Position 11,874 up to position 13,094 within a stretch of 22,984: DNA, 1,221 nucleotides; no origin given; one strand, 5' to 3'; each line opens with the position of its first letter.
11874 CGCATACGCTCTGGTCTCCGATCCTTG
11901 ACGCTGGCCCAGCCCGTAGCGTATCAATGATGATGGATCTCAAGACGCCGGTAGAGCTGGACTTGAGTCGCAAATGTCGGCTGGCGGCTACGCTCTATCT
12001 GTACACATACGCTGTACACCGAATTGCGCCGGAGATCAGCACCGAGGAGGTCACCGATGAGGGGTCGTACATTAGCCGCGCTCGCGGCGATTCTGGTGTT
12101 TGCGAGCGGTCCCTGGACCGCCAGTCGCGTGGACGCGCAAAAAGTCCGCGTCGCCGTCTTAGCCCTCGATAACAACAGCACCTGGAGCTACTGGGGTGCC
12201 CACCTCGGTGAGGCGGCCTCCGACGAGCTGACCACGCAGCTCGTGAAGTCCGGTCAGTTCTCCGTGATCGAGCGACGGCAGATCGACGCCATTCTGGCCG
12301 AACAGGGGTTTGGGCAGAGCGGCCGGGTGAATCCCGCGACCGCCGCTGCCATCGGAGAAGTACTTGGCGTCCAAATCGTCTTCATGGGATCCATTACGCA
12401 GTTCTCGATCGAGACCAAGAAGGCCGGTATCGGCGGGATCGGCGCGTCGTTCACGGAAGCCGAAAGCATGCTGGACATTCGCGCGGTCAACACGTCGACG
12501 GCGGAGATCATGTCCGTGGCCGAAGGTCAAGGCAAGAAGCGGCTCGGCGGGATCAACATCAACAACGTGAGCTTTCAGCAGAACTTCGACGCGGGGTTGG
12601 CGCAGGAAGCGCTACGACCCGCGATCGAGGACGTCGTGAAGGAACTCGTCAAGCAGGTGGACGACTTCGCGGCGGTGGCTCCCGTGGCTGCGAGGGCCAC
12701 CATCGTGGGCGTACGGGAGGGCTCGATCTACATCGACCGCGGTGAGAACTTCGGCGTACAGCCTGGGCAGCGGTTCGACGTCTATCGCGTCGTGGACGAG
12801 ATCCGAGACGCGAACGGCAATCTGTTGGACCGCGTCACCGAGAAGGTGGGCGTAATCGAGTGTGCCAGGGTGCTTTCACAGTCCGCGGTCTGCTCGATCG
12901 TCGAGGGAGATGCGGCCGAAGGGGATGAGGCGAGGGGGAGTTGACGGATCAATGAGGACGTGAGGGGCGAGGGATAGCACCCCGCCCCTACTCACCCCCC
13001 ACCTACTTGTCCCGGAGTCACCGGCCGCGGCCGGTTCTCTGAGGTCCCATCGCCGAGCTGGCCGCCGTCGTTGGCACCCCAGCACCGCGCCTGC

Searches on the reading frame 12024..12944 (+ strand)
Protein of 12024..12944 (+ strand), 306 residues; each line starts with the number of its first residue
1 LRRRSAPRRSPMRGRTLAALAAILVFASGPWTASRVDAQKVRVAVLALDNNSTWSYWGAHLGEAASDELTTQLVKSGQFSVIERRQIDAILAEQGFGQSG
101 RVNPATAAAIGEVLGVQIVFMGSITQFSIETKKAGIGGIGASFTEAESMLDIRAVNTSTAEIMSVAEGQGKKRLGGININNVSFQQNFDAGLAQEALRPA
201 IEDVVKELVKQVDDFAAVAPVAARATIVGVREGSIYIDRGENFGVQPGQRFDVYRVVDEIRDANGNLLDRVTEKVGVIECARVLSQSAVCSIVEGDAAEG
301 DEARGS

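Call 12: search_protein_families(library=pfam, proteins=[window:12024-12944:+], max_evalue=0.01)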
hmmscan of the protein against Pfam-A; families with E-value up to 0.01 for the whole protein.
window:12024-12944:+ (306 aa): 4 families
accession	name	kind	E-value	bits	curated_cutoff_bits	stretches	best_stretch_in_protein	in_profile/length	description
PF03783.19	CsgG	-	8.9e-33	113.8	20.8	1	36-217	5-206/210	Curli production assembly/transport component CsgG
PF16538.11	FlgT_C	-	2.7e-06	28.2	27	1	234-296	3-64/77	Flagellar assembly protein T, C-terminal domain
PF13036.11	LpoB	-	1.1e-05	25.8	22.3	1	63-127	48-113/147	Peptidoglycan-synthase activator LpoB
PF16539.10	FlgT_M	-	1.6e-05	25.6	31.2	1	60-134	32-107/158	Flagellar assembly protein T, middle domain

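Call 34: find_related_loci(query=window:12057-12941:+, collection=metagenome_contigs, flank=7000)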
Query window:12057-12941:+ (295 aa) in metagenome_contigs; peptide patterns used: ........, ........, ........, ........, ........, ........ (x = any residue, [..] = any of these).
310 stretches matched a pattern; 32 encode a relative of the query (tblastn E <= 1e-3); 32 distinct loci.
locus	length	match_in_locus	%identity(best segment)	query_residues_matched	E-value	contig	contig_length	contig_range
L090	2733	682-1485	88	28-295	7e-166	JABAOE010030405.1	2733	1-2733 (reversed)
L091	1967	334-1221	74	1-295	3e-150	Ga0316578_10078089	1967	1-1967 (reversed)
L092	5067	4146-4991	62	11-290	3e-114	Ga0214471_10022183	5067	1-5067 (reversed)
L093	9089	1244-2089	62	11-290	5e-114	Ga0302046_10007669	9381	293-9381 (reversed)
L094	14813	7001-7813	61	24-294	5e-106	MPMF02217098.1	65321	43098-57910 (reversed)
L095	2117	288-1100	58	19-291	3e-111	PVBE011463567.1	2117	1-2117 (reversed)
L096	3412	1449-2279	59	18-294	6e-107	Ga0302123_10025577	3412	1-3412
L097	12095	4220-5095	57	1-294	5e-105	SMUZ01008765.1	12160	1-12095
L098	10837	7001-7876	57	1-294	7e-105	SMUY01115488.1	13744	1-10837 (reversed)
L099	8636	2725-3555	59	18-294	1e-104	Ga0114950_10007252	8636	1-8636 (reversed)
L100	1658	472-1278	61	29-294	2e-111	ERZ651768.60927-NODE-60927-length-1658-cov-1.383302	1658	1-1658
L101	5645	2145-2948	62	27-294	2e-104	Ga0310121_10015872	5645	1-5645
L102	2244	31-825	59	30-294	1e-108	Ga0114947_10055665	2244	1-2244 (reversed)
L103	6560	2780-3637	59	9-290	2e-103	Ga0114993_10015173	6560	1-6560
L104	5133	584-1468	58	4-294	9e-103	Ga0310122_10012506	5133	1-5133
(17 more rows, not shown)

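Call 39: search_protein_families(library=pfam, proteins=[L094:4856-6757:-, L094:3937-4821:-, L094:2598-3977:-, L094:7994-9886:-, L094:6920-7819:+], max_evalue=0.001)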
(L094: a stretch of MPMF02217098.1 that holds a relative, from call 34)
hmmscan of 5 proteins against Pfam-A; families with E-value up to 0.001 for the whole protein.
L094:4856-6757:- (633 aa): 4 families
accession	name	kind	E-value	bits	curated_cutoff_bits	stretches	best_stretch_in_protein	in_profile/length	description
PF00069.31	Pkinase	-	3.4e-50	171.3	31.7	1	15-262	1-253/263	Protein kinase domain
PF07714.23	PK_Tyr_Ser-Thr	-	1.9e-36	126.1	23.1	1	18-261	4-249/258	Protein tyrosine and serine/threonine kinase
PF07603.17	Lcl_C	-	8.5e-08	32.9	34.9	1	514-601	1-96/117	Lcl C-terminal domain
PF03109.22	ABC1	-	5e-05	23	22.9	0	125-162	180-217/244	ABC1 atypical kinase-like domain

L094:3937-4821:- (294 aa): 1 family
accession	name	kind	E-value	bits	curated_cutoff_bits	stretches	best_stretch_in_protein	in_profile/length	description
PF00892.27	EamA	-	4e-23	82.6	28.2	2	3-137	2-133/135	EamA-like transporter family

L094:2598-3977:- (459 aa): 0 families

L094:7994-9886:- (630 aa): 1 family
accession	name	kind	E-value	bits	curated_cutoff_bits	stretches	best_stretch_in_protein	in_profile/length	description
PF08547.18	CIA30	-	3.2e-05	24.4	24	1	519-609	51-145/157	Complex I intermediate-associated protein 30 (CIA30)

L094:6920-7819:+ (299 aa): 4 families
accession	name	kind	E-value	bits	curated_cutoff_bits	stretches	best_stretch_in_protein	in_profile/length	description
PF03783.19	CsgG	-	6.4e-34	117.5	20.8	1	31-209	7-205/210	Curli production assembly/transport component CsgG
PF13036.11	LpoB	-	3.1e-08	34.1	22.3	1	57-127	49-118/147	Peptidoglycan-synthase activator LpoB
PF16538.11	FlgT_C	-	3.1e-06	28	27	1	227-290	3-65/77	Flagellar assembly protein T, C-terminal domain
PF16539.10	FlgT_M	-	1.3e-05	25.9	31.2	1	53-159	32-140/158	Flagellar assembly protein T, middle domain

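Call 52: search_solved_structures(query=window:12057-12941:+, max_evalue=1)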
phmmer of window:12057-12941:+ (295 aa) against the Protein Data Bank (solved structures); distinct sequences matched with E-value up to 1: 7.
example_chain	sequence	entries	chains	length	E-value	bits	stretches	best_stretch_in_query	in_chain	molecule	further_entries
4uv2_A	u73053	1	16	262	0.12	15.4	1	50-154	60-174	CURLI PRODUCTION TRANSPORT COMPONENT CSGG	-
4uv3_A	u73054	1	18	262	0.12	15.4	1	50-154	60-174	CURLI PRODUCTION ASSEMBLY/TRANSPORT COMPONENT CSGG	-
3jc8_Ta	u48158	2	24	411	0.13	15.4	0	195-255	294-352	LysM domain protein | TsaP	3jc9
6lqh_A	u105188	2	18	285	0.15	15.1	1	50-154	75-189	Curli production assembly/transport component CsgG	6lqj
4dyd_A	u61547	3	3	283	0.49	13.4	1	101-212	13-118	Diketoreductase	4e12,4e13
2dic_A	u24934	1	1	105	0.51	13.4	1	86-157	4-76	Filamin-B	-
6pz2_A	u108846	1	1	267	0.96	12.5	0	195-258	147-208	Dihydropteroate synthase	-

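Call 53: search_protein_families(library=ncbifam, proteins=[window:12057-12941:+], max_evalue=0.1)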
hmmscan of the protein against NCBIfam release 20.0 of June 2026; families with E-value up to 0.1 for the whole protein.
window:12057-12941:+ (295 aa): 3 families
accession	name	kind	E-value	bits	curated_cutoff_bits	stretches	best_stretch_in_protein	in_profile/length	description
TIGR02722.1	lp_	equivalog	3.3e-07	30.5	110.55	1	53-116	89-153/189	penicillin-binding protein activator LpoB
NF011731.0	PRK15184.1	equivalog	0.026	14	505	1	50-155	75-190/277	curli production assembly/transport protein CsgG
NF040503.1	resist_ArsN1a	equivalog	0.044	13.5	170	1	193-229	51-87/159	arsinothricin resistance N-acetyltransferase ArsN1 family A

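Call 64: find_homologous_proteins(query=window:12057-12941:+, max_evalue=0.00001)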
Query window:12057-12941:+ (295 aa): 530 proteins with E <= 0.00001 among 8000 candidates; the best 120 are listed.
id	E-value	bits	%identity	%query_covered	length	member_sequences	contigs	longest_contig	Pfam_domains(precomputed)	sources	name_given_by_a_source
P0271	1.2e-181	620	100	100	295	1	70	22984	PF16539.11,PF16538.12,PF13036.12,PF03783.21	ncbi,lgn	-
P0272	5.9e-157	539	85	100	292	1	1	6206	PF16539.11,PF13036.12,PF03783.21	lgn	-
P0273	8.4e-150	516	82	100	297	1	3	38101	PF16538.12,PF03783.21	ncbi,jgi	jgi:curli biogenesis system outer membrane secretion channel CsgG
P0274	1.9e-147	508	88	91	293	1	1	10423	PF16538.12,PF13036.12,PF03783.21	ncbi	-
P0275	9.6e-147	506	81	100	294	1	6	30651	PF16538.12,PF13036.12,PF03783.21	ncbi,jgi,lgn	jgi:curli biogenesis system outer membrane secretion channel CsgG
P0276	2.7e-144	498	80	100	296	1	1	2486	PF16538.12,PF13036.12,PF03783.21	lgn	-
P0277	2.3e-137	475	74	100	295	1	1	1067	PF16539.11,PF16538.12,PF13036.12,PF03783.21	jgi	jgi:curli biogenesis system outer membrane secretion channel CsgG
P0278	4.8e-136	471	76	100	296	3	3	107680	PF16539.11,PF13036.12,PF03783.21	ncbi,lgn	-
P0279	1.3e-134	466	75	100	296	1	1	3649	PF16539.11,PF16538.12,PF03783.21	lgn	-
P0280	1.2e-133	463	79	91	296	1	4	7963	PF16539.11,PF16538.12,PF13036.12,PF03783.21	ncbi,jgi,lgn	ncbi:MAG: CsgG/HfaB family protein [Gemmatimonadales bacterium]|jgi:curli biogenesis system outer me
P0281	7.1e-133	461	74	100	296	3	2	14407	PF16539.11,PF16538.12,PF13036.12,PF03783.21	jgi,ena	jgi:curli biogenesis system outer membrane secretion channel CsgG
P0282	3.0e-129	449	77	90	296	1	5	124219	PF16539.11,PF16538.12,PF13036.12,PF03783.21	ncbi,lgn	-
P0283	5.0e-125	435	71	94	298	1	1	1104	PF16539.11,PF16538.12,PF13036.12,PF03783.21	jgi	jgi:curli biogenesis system outer membrane secretion channel CsgG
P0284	2.7e-117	409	68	98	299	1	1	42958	PF16539.11,PF16538.12,PF13036.12,PF03783.21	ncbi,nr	ncbi:MAG: hypothetical protein O7I93_16535 [Gemmatimonadetes bacterium]|nr:hypothetical protein [Gem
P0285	6.1e-117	408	68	92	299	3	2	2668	PF16538.12,PF13036.12,PF03783.21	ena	-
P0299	3.0e-107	376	63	89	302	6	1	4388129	PF16539.11,PF13036.12,PF03783.21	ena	-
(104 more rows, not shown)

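Call 65: find_encoding_contigs(protein=P0273, flank=5000, max_places=1)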
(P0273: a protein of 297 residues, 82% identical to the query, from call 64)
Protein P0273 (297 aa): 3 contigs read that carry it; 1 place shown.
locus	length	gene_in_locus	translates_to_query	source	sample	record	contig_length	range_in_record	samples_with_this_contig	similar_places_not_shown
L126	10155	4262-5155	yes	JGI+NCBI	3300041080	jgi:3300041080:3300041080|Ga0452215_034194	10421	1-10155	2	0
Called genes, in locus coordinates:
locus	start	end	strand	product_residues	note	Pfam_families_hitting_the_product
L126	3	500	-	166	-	?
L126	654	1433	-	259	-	PF00903:Glyoxalase (weak), PF18029:Glyoxalase_6 (weak), PF22677:Ble-like_N (faint), PF00903:Glyoxalase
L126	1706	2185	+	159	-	PF06197:DUF998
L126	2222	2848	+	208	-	PF07638:Sigma70_ECF, PF04542:Sigma70_r2, PF08281:Sigma70_r4_2, PF04545:Sigma70_r4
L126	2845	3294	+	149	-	-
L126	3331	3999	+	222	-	-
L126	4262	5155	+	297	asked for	PF03783:CsgG, PF16538:FlgT_C (weak)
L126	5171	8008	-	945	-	PF00069:Pkinase, PF07714:PK_Tyr_Ser-Thr, PF25390:WD40_RLD, PF13540:RCC1_2, PF25390:WD40_RLD, PF13540:RCC1_2, PF00415:RCC1, PF13540:RCC1_2, +7 more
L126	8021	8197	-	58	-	PF06348:DUF1059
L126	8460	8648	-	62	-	PF06348:DUF1059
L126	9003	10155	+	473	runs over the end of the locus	?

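Call 66: find_encoding_contigs(protein=P0284, flank=5000, max_places=1)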
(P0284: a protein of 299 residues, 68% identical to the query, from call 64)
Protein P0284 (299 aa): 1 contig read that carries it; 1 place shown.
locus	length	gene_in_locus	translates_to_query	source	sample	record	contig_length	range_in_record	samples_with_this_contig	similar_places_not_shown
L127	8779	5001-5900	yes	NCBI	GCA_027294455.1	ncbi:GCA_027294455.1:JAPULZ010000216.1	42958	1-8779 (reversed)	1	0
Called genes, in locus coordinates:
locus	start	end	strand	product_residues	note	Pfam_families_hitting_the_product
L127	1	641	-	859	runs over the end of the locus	PF17900:Peptidase_M1_N, PF01433:Peptidase_M1, PF11838:ERAP1_C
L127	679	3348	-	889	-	PF12704:MacB_PCD, PF02687:FtsX, PF12704:MacB_PCD, PF02687:FtsX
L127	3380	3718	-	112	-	PF03551:PadR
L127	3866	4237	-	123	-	PF00072:Response_reg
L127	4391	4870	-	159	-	-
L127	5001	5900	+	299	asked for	PF03783:CsgG, PF16539:FlgT_M (weak), PF13036:LpoB (weak), PF16538:FlgT_C (weak)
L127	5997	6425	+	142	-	-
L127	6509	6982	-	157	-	PF04519:Bactofilin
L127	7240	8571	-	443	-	-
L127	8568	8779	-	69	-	?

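Call 67: find_encoding_contigs(protein=P0299, flank=5000, max_places=1)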
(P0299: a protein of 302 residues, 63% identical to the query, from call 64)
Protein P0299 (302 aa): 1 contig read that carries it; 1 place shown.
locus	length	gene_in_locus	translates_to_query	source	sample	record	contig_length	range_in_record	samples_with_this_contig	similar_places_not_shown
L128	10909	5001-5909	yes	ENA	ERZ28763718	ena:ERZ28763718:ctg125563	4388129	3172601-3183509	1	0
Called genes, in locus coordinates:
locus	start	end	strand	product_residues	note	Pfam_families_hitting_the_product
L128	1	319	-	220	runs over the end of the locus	PF03544:TonB_C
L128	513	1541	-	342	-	PF00274:Glycolytic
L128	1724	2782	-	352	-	PF00316:FBPase, PF18913:FBPase_C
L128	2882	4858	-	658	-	PF00069:Pkinase, PF01636:APH (faint), PF07714:PK_Tyr_Ser-Thr, PF03109:ABC1 (weak)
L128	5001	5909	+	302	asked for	PF13036:LpoB (weak), PF03783:CsgG, PF16539:FlgT_M (weak)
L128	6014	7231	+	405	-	-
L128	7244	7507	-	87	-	-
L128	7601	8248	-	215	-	PF00665:rve, PF13683:rve_3, PF13333:rve_2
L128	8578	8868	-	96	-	PF01527:HTH_Tnp_1, PF13542:HTH_Tnp_ISL3 (weak), PF13384:HTH_23, PF13518:HTH_28 (weak), PF13551:HTH_29 (weak)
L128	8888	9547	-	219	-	PF05935:Arylsulfotrans (weak), PF14269:Arylsulfotran_2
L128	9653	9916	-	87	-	-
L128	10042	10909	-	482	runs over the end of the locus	PF05193:Peptidase_M16_C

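Call 75: predict_structure(alignment_id=A3)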
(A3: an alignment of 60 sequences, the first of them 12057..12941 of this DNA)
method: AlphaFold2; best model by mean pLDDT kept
length: 295 residues; sequences in the alignment: 60
mean_pLDDT: 81.0   pTM: 0.67
mean pLDDT of the five models: 81.0, 78.2, 78.0, 77.9, 75.2
residues with pLDDT >= 90: 124; 70-90: 111; 50-70: 29; < 50: 31
segments of 3 or more residues with pLDDT < 50: 1-6, 10-26, 165-172
pLDDT, mean of each block of 10 residues (from residue 1): 47 44 53 91 78 93 93 83 67 87 89 89 67 87 92 93 57 61 90 95 83 86 88 83 91 87 93 89 93 85
secondary structure, 60 per line:
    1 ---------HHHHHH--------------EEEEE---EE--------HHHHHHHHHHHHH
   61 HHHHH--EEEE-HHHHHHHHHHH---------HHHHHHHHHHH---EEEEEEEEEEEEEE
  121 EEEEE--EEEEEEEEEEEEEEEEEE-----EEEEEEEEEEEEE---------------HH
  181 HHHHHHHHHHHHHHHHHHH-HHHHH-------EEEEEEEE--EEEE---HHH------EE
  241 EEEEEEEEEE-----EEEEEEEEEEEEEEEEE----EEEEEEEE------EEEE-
elements in order: H10-15 E30-34 H48-65 E68-71 H73-83 H93-103 E107-125 E128-145 E151-163 H179-199 H201-205 E213-220 E223-226 E239-250 E256-272 E277-284 E291-294

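Call 77: fold_search(model_id=the predicted structure, library=pdb)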
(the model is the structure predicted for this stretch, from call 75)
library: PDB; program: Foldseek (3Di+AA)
matches with E <= 10: 1191; with E <= 0.001: 70
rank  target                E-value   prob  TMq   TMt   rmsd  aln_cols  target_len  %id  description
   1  3w1e                  8.5e-16  1.00  0.53  0.45   7.0       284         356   13  Structure of FlgT, a flagellar basal body component protein (released 2013-04-03)
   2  8z5n_0                7.9e-15  1.00  0.45  0.39   8.3       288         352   14  Cryo-EM structure of the LPHT ring (released 2025-10-22)
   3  4uv2_N                7.6e-08  1.00  0.39  0.48   8.7       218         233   19  Structure of the curli transport lipoprotein CsgG in a non-lipidated, pre-pore conformation (released 2014-09-24)
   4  4uv2_D                1.1e-07  1.00  0.41  0.50  11.4       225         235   20  Structure of the curli transport lipoprotein CsgG in a non-lipidated, pre-pore conformation (released 2014-09-24)
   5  4uv2_G                1.3e-07  1.00  0.39  0.48   8.7       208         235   21  Structure of the curli transport lipoprotein CsgG in a non-lipidated, pre-pore conformation (released 2014-09-24)
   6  6l7a_A                1.3e-07  1.00  0.36  0.42  10.1       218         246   19  CsgFG complex in Curli biogenesis system (released 2020-01-15)
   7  4uv2_A                1.5e-07  1.00  0.41  0.51  10.8       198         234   22  Structure of the curli transport lipoprotein CsgG in a non-lipidated, pre-pore conformation (released 2014-09-24)
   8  4uv2_I                1.6e-07  1.00  0.41  0.50   9.9       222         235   21  Structure of the curli transport lipoprotein CsgG in a non-lipidated, pre-pore conformation (released 2014-09-24)
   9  6l7c_A                1.7e-07  1.00  0.37  0.42  10.0       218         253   19  CsgFG complex with substrate CsgAN6 peptide in Curli biogenesis system (released 2020-01-15)
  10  4uv2_F                2.3e-07  1.00  0.41  0.51  11.3       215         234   20  Structure of the curli transport lipoprotein CsgG in a non-lipidated, pre-pore conformation (released 2014-09-24)
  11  4uv2_E                2.8e-07  1.00  0.41  0.50  12.2       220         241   20  Structure of the curli transport lipoprotein CsgG in a non-lipidated, pre-pore conformation (released 2014-09-24)
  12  4uv2_P                3.7e-07  1.00  0.37  0.49  11.5       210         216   19  Structure of the curli transport lipoprotein CsgG in a non-lipidated, pre-pore conformation (released 2014-09-24)
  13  6lqh_A                5.3e-07  1.00  0.37  0.50  11.7       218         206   19  High resolution architecture of curli complex (released 2020-07-15)
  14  4uv2_J                8.1e-07  1.00  0.40  0.50  11.6       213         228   20  Structure of the curli transport lipoprotein CsgG in a non-lipidated, pre-pore conformation (released 2014-09-24)
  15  4uv3_A                8.1e-07  1.00  0.39  0.46  11.5       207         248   22  Structure of the curli transport lipoprotein CsgG in its membrane- bound conformation (released 2014-09-24)
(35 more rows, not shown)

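Call 86: search_protein_families(library=padloc, proteins=[window:12057-12941:+], max_evalue=0.001)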
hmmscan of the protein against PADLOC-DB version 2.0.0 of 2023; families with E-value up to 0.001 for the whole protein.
window:12057-12941:+ (295 aa): 0 families
